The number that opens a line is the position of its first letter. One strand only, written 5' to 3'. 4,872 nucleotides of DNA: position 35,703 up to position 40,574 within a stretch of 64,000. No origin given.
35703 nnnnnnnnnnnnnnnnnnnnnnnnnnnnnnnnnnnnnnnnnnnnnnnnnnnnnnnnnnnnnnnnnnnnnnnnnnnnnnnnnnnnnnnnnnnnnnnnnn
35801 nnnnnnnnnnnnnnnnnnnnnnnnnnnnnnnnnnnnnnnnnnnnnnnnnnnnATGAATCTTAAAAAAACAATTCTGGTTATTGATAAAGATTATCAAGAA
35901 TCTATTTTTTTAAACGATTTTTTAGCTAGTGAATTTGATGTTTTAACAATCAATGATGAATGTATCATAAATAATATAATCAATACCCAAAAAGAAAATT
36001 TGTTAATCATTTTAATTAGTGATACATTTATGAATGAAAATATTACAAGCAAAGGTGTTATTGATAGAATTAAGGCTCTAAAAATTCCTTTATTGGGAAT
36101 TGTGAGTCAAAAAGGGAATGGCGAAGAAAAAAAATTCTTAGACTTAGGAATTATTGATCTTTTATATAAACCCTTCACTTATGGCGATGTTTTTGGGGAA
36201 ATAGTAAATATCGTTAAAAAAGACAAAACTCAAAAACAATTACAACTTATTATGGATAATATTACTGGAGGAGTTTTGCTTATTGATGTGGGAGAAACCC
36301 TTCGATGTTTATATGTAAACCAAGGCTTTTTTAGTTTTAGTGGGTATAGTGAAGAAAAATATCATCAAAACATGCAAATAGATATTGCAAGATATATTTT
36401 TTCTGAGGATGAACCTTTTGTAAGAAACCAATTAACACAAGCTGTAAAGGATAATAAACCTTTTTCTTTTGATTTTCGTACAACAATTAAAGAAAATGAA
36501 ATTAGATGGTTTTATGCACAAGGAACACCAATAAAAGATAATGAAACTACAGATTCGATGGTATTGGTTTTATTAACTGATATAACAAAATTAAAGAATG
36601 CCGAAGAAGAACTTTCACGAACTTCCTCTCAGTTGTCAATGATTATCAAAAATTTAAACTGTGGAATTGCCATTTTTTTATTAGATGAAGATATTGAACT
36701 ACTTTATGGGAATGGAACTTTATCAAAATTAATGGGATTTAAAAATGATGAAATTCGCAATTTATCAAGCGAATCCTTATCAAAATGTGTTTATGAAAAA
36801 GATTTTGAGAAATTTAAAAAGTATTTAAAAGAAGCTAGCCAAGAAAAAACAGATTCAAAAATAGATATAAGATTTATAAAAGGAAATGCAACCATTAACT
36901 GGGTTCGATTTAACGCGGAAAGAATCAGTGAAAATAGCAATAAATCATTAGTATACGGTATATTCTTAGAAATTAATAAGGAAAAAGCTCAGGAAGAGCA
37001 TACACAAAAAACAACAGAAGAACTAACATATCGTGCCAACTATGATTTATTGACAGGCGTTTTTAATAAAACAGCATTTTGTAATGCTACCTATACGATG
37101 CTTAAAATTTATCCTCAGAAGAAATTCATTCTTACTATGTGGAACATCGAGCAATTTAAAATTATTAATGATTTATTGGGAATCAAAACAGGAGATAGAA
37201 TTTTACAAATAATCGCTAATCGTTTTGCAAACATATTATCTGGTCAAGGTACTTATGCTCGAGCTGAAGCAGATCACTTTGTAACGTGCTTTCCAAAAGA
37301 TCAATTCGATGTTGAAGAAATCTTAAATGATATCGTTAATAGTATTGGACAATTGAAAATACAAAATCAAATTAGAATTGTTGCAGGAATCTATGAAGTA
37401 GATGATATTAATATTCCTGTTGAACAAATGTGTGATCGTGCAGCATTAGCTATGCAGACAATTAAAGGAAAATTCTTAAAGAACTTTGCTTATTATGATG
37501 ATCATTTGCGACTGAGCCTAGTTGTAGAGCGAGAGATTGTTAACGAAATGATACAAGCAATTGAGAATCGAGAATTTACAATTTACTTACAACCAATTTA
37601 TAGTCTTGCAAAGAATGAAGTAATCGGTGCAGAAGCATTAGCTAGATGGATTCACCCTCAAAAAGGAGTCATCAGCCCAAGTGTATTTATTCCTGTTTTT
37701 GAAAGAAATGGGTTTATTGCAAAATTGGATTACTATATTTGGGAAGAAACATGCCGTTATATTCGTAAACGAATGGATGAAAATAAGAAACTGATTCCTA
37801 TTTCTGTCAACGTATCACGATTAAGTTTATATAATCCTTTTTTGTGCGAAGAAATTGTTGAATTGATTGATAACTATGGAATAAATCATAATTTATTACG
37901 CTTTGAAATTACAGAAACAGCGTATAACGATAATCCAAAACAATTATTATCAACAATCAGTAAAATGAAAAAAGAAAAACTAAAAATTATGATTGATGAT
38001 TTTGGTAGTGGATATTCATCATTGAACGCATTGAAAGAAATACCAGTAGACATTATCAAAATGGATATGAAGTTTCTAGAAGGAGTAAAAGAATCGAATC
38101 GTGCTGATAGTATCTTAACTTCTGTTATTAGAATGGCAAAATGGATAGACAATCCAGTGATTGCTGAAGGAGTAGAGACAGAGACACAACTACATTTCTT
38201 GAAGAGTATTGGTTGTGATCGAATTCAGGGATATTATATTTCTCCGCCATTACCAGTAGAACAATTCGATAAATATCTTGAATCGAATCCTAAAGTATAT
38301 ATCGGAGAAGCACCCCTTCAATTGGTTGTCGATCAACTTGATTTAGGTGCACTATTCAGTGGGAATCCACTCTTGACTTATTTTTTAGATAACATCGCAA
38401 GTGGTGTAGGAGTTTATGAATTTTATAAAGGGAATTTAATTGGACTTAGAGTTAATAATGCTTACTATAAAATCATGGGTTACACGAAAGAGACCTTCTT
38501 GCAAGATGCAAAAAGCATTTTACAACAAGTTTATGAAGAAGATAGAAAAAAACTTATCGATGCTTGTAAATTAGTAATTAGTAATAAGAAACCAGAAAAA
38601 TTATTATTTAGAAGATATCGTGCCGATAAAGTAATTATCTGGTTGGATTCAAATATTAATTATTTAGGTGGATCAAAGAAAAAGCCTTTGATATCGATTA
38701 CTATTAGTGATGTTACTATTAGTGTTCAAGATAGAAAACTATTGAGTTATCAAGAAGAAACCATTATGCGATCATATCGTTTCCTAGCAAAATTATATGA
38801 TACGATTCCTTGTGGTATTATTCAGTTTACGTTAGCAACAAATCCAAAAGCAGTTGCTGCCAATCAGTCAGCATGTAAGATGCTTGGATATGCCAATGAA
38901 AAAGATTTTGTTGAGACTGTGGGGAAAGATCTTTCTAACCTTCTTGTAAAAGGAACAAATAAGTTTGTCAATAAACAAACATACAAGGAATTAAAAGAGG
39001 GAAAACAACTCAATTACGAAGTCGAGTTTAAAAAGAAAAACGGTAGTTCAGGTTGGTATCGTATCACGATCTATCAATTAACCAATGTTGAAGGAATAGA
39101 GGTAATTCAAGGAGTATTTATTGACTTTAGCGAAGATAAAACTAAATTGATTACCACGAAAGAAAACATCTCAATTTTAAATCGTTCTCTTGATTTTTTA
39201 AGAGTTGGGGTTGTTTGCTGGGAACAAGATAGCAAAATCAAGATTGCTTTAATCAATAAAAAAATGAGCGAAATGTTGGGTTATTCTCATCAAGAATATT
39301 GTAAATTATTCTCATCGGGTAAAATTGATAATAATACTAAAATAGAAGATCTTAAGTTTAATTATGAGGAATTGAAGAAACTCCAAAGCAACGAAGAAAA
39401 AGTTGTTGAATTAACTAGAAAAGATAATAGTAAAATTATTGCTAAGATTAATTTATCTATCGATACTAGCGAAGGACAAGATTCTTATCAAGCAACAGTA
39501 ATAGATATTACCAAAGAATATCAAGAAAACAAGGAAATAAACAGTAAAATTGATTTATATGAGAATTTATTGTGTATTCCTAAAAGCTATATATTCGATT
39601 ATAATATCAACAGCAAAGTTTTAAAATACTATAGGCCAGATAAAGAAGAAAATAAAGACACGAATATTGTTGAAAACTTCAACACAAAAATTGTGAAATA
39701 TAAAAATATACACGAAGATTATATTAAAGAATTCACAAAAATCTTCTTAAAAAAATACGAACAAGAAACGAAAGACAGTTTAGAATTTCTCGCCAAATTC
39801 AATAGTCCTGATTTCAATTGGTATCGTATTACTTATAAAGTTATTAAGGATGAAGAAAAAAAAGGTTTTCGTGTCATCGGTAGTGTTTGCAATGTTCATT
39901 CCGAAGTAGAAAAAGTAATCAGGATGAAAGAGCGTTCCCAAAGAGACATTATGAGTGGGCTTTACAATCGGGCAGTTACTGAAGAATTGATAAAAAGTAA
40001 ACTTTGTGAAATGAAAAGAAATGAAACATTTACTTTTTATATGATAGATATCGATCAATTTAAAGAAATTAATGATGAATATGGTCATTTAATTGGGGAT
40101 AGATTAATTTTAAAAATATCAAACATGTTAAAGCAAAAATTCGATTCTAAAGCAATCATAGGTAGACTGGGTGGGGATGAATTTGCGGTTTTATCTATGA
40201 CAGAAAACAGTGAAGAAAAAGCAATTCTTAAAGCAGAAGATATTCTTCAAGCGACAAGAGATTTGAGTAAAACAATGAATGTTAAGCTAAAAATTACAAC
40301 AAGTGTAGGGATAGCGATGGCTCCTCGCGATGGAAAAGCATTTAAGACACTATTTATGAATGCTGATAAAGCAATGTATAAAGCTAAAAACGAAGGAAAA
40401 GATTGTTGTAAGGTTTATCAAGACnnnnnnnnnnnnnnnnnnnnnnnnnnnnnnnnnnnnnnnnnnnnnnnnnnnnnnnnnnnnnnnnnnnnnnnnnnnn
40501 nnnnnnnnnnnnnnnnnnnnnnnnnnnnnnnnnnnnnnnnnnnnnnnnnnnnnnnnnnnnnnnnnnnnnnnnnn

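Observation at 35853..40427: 1524-aa REC - PAS - degenerate GGDEF - active EAL - multi-PAS - active GGDEF signalling protein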

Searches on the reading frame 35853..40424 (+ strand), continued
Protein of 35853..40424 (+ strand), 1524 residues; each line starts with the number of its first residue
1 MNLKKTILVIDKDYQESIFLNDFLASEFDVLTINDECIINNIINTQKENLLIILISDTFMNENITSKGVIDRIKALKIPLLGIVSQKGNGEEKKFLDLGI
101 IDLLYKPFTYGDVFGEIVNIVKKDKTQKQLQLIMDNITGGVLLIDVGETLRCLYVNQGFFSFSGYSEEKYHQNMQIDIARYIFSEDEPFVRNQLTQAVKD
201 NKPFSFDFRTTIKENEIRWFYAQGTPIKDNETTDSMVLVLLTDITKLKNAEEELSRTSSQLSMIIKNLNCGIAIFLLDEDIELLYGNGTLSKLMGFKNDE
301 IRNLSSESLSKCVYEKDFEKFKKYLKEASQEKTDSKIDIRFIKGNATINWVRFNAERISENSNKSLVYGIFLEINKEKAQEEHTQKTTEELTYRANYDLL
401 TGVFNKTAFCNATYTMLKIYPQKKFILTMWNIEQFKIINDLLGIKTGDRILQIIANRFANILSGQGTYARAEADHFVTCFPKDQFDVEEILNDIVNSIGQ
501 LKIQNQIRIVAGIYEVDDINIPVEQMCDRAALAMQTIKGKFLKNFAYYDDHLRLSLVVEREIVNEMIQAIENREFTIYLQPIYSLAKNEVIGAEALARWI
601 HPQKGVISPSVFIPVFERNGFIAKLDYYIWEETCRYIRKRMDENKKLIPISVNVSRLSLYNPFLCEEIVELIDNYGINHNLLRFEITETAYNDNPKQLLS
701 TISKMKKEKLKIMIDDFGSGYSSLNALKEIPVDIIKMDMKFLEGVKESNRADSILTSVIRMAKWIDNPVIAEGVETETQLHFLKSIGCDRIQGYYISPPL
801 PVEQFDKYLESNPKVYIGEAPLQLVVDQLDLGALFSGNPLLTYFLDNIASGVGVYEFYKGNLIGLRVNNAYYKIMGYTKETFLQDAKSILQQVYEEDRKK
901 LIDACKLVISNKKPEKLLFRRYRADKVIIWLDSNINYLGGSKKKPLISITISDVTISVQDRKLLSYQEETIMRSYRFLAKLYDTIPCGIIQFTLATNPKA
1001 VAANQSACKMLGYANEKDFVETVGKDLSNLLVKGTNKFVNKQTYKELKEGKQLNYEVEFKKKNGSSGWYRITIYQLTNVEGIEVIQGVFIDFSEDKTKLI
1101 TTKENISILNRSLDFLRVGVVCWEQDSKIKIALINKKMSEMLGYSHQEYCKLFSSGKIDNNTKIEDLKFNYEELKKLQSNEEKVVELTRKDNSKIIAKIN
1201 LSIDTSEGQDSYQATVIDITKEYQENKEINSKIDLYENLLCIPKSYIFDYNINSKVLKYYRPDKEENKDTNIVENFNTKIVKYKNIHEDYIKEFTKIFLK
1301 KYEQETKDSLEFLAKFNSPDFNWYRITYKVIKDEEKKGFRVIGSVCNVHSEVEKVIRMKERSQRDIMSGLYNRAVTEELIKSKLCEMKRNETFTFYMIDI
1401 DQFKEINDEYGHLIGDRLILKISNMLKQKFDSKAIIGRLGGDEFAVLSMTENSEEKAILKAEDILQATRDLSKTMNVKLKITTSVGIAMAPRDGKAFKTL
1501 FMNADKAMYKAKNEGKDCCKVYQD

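Call 38: search_protein_families(library=pfam, proteins=[L010:9725-12184:+, L011:9692-12184:+, L015:6759-9251:+, L012:1918-3642:+, L013:2113-3834:+, P0006, P0007, P0008, P0009], max_evalue=0.001)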
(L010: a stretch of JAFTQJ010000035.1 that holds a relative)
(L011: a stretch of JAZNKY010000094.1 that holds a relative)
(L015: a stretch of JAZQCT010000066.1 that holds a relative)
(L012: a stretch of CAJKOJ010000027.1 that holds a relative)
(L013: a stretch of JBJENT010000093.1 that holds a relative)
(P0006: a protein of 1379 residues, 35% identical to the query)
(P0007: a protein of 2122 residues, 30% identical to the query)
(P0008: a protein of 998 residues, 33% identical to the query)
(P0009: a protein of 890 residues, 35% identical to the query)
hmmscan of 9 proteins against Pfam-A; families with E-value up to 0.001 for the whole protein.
L010:9725-12184:+ (820 aa): 2 families
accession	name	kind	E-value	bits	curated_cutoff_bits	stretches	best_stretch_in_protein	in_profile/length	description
PF00563.25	EAL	-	2.5e-65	220.6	31.3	1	305-536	6-236/236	EAL domain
PF00990.26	GGDEF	-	4.2e-20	72.6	23.8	1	128-267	1-147/161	Diguanylate cyclase, GGDEF domain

L011:9692-12184:+ (831 aa): 2 families
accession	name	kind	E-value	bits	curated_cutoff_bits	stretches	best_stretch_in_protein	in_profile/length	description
PF00563.25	EAL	-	3.6e-65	220.1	31.3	1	314-547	4-236/236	EAL domain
PF00990.26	GGDEF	-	2.6e-21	76.5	23.8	1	140-279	2-148/161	Diguanylate cyclase, GGDEF domain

L015:6759-9251:+ (831 aa): 2 families
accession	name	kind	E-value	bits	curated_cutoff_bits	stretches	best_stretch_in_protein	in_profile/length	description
PF00563.25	EAL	-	7.2e-65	219.1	31.3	1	314-547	4-236/236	EAL domain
PF00990.26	GGDEF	-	1.5e-19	70.8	23.8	1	140-278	2-147/161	Diguanylate cyclase, GGDEF domain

L012:1918-3642:+ (575 aa): 3 families
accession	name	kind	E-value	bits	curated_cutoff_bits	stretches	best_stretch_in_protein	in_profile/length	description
PF00563.25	EAL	-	2.9e-63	213.8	31.3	1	311-543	5-236/236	EAL domain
PF00072.30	Response_reg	-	6.8e-24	84.6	30.2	1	12-124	1-110/111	Response regulator receiver domain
PF00990.26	GGDEF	-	6.4e-16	59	23.8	1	141-284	4-157/161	Diguanylate cyclase, GGDEF domain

L013:2113-3834:+ (574 aa): 1 family
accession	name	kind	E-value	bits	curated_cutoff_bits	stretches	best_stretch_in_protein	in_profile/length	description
PF00563.25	EAL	-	2.4e-61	207.6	31.3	1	54-285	4-236/236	EAL domain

P0006 (1379 aa): 7 families
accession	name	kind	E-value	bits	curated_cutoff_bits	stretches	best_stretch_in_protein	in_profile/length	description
PF00563.25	EAL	-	5.4e-67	226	31.3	1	571-803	4-236/236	EAL domain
PF08447.18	PAS_3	-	6.4e-34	116.5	25.6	2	1270-1342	3-75/89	PAS fold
PF00990.26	GGDEF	-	1.6e-24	87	23.8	1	400-545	1-157/161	Diguanylate cyclase, GGDEF domain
PF13426.13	PAS_9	-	8.8e-22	77.8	27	1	290-380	12-102/103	PAS domain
PF00989.32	PAS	-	1.4e-11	44.8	22.6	0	863-958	19-113/113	PAS fold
PF13188.13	PAS_8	-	5e-09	36.2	21.8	0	268-325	2-51/65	PAS domain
PF08448.16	PAS_4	-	9.5e-09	35.9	23.1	1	864-962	14-109/110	PAS fold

P0007 (2122 aa): 8 families
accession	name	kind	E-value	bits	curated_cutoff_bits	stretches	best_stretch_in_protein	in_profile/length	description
PF00563.25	EAL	-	2.9e-67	226.9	31.3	1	326-561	2-236/236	EAL domain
PF00990.26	GGDEF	-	3.8e-58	196.3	23.8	2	1957-2109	1-161/161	Diguanylate cyclase, GGDEF domain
PF08447.18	PAS_3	-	8.4e-33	112.9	25.6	1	876-958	3-83/89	PAS fold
PF13426.13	PAS_9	-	1.9e-27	96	27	2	869-968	7-103/103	PAS domain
PF00072.30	Response_reg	-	1.1e-21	77.6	30.2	1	13-123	2-110/111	Response regulator receiver domain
PF08448.16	PAS_4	-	3e-14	53.6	23.1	0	1147-1222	35-107/110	PAS fold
PF00989.32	PAS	-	5.7e-10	39.6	22.6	0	730-821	3-91/113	PAS fold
PF13188.13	PAS_8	-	6.6e-07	29.5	21.8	0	729-781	2-49/65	PAS domain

P0008 (998 aa): 7 families
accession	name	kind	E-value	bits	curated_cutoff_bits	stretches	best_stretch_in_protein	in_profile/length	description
PF00563.25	EAL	-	4.1e-66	223.2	31.3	1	455-690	2-236/236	EAL domain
PF00990.26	GGDEF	-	9.8e-19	68.1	23.8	1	287-432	2-158/161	Diguanylate cyclase, GGDEF domain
PF08447.18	PAS_3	-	2e-15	57.3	25.6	2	758-834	3-80/89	PAS fold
PF13426.13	PAS_9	-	1.2e-09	38.8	27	0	175-273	9-102/103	PAS domain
PF08448.16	PAS_4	-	1.6e-07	31.9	23.1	0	751-848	12-108/110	PAS fold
PF13474.12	SnoaL_3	-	2.4e-05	25.1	22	1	14-120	8-115/121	SnoaL-like domain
PF00989.32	PAS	-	5.9e-05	23.5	22.6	0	759-840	26-108/113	PAS fold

P0009 (890 aa): 4 families
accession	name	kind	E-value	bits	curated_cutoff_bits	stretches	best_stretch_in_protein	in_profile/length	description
PF00563.25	EAL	-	5.5e-67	226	31.3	1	634-869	2-236/236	EAL domain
PF00990.26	GGDEF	-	2.4e-23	83.1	23.8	1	465-608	1-155/161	Diguanylate cyclase, GGDEF domain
PF08447.18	PAS_3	-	2.3e-16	60.3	25.6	1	236-290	26-74/89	PAS fold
PF13426.13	PAS_9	-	1.4e-06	28.9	27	0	368-453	20-103/103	PAS domain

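Call 51: search_protein_families(library=ncbifam, proteins=[window:35853-40424:+], max_evalue=0.001)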
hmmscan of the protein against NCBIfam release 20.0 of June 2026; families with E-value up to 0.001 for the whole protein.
window:35853-40424:+ (1524 aa): 34 families (the best 25 are shown)
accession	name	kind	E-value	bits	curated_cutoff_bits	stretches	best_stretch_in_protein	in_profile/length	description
NF045675.1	PhdiestaseDibA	equivalog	2.7e-112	376.2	980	2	278-806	95-622/623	phosphodiesterase DibA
NF053781.1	cdiGMPphdstlr2612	equivalog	2.4e-105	353.4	1600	2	126-811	585-1267/1268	Tlr1612 family c-di-GMP phosphodiesterase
NF008467.0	PRK11359.1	equivalog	1.4e-95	320.9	857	3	123-811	131-794/800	oxygen-sensing cyclic-di-GMP phosphodiesterase DosP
NF007474.0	PRK10060.1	equivalog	6e-93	312.2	782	2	385-813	227-658/663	cyclic di-GMP phosphodiesterase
NF052458.1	PhdiestGepA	equivalog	3.6e-92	309.9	1200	2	385-805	415-837/840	phosphodiesterase GepA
NF007298.0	PRK09776.1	equivalog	9.8e-79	265.4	1135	2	179-805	476-1102/1111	diguanylate cyclase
NF008807.1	PRK11829.1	equivalog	6.8e-67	226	733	2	523-808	377-662/670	biofilm formation regulator HmsP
TIGR00254.1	GGDEF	domain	3.1e-51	173.4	37.4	2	1360-1521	3-166/168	diguanylate cyclase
NF007423.1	PRK09966.1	equivalog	1.9e-50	171.9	325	2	1358-1512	235-390/390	diguanylate cyclase DgcN/YfiN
NF038266.1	diguan_SiaD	equivalog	5.5e-48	163.5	290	2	1357-1519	89-252/252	biofilm regulation diguanylate cyclase SiaD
NF045673.1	c-di-GMPRcptLapD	equivalog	2.1e-46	158.5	1020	2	375-801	216-646/647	cyclic di-GMP receptor LapD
NF052596.1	RR_EAL_PvrR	equivalog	1.9e-45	155.2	580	1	563-812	144-392/398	response regulator cyclic di-GMP phosphodiesterase PvrR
NF007839.0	PRK10551.1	equivalog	6.4e-43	147.1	461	1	558-811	260-512/518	cyclic di-GMP phosphodiesterase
NF007380.0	PRK09894.1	equivalog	5.3e-41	140.9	256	2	1358-1522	125-287/296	diguanylate cyclase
NF007135.0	PRK09581.1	equivalog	1.2e-40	139.7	474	2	1360-1517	290-450/457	PleD family two-component system response regulator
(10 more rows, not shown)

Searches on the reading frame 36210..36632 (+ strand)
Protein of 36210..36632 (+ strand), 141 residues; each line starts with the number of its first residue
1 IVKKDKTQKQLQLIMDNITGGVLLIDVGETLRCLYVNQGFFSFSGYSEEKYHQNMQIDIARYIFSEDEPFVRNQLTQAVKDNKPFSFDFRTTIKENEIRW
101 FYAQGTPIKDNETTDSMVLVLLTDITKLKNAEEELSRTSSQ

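Call 6: search_protein_families(library=pfam, proteins=[window:36210-36632:+], max_evalue=10)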
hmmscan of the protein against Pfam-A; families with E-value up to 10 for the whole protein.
seq(141 aa): 6 families
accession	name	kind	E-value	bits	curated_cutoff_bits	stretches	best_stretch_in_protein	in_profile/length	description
PF08447.18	PAS_3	-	2.1e-12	47.6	25.6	1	34-112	2-79/89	PAS fold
PF00989.32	PAS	-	3.6e-09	37.1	22.6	1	10-125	2-113/113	PAS fold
PF13188.13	PAS_8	-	1.9e-06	28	21.8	1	10-66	2-53/65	PAS domain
PF13426.13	PAS_9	-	2e-05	25.2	27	1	27-127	7-103/103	PAS domain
PF08448.16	PAS_4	-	2.3e-05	25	23.1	1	27-129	11-109/110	PAS fold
PF12860.13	PAS_7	-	0.12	12.9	27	1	16-133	2-115/115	PAS fold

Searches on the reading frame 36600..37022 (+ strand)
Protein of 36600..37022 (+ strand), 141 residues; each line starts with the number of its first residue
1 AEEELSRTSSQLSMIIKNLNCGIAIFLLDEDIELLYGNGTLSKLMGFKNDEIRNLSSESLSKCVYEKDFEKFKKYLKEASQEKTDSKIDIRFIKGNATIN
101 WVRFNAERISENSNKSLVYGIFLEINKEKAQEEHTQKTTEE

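Call 6: search_protein_families(library=pfam, proteins=[window:36600-37022:+], max_evalue=10)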
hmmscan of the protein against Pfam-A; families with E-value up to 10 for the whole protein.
seq(141 aa): 8 families
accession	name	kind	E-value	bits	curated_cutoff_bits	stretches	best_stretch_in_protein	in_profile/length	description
PF13426.13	PAS_9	-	4.6e-06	27.3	27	1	24-124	3-100/103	PAS domain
PF08447.18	PAS_3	-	3.7e-05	24.3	25.6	1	35-119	2-86/89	PAS fold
PF09308.16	LuxQ-periplasm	-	0.0012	18.9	25.7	1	56-108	40-92/239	LuxQ, periplasmic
PF06844.16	DUF1244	-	0.012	16.2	27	1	100-138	19-61/67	Protein of unknown function (DUF1244)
PF08448.16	PAS_4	-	0.015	16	23.1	1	20-125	5-105/110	PAS fold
PF00989.32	PAS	-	0.087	13.3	22.6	1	23-111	12-98/113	PAS fold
PF06940.17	DUF1287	-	0.16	12.2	25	1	58-108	48-97/163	Domain of unknown function (DUF1287)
PF24669.2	Ddi2_HDD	-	0.18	12.3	32.8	1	59-85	26-52/66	Ddi2 HDD domain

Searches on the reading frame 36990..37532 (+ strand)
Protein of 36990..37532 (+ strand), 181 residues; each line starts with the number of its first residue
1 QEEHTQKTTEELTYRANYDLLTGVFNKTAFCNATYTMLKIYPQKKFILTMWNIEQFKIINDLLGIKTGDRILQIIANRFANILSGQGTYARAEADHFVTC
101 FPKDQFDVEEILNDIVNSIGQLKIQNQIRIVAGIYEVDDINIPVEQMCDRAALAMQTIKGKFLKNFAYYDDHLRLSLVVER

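Call 6: search_protein_families(library=pfam, proteins=[window:36990-37532:+], max_evalue=10)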
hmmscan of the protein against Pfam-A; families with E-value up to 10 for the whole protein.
seq(181 aa): 1 family
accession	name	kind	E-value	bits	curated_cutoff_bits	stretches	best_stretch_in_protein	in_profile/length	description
PF00990.26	GGDEF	-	5e-19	69.1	23.8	1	16-159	1-155/161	Diguanylate cyclase, GGDEF domain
